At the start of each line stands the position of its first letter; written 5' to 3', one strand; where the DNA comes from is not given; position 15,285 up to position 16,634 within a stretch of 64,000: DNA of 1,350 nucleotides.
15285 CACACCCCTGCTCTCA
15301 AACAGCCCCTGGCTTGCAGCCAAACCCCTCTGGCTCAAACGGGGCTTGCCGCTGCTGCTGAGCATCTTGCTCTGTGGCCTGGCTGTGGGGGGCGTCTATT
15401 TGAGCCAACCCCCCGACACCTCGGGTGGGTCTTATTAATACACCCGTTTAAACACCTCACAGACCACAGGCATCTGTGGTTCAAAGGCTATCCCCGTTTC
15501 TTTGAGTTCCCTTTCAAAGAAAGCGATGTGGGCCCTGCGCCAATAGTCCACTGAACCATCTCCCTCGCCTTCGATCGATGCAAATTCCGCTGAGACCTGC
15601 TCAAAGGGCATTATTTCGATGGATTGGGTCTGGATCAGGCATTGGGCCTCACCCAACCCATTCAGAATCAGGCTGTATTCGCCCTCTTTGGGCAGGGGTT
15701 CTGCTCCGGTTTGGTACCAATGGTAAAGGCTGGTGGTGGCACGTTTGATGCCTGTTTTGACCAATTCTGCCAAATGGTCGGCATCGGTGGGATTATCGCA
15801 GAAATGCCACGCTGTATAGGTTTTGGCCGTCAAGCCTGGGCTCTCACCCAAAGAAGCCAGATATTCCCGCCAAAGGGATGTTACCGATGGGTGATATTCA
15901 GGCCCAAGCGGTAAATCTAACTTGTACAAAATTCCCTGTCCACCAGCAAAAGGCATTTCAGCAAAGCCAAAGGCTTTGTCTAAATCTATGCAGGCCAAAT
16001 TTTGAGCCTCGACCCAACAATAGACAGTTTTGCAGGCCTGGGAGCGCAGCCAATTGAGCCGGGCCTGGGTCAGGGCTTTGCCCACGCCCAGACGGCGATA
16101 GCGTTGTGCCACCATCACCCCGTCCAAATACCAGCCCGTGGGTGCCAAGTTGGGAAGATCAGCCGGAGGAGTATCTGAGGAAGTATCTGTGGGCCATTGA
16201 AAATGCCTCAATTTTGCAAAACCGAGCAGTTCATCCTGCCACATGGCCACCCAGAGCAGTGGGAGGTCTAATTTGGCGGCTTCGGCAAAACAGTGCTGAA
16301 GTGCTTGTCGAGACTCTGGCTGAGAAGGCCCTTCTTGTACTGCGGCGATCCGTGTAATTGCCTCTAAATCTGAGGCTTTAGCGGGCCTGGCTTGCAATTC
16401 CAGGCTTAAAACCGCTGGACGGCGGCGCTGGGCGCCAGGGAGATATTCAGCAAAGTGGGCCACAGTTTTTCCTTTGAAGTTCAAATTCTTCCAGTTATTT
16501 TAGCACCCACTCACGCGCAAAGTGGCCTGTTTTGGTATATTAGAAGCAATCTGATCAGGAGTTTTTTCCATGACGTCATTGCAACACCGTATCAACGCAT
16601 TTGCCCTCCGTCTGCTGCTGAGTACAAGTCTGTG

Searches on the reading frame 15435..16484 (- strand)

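Call 61: search_protein_families(library=pfam, proteins=[window:15435-16484:-], max_evalue=0.00001)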
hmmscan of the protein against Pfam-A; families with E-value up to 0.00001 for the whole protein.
window:15435-16484:- (349 aa): 2 families
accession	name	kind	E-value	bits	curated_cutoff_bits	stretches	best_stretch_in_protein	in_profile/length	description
PF04266.20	ASCH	-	1.5e-23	83.8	21.2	1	227-348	2-102/103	ASCH domain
PF00583.31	Acetyltransf_1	-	1.8e-14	54.4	20.7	1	56-174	17-116/116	Acetyltransferase (GNAT) family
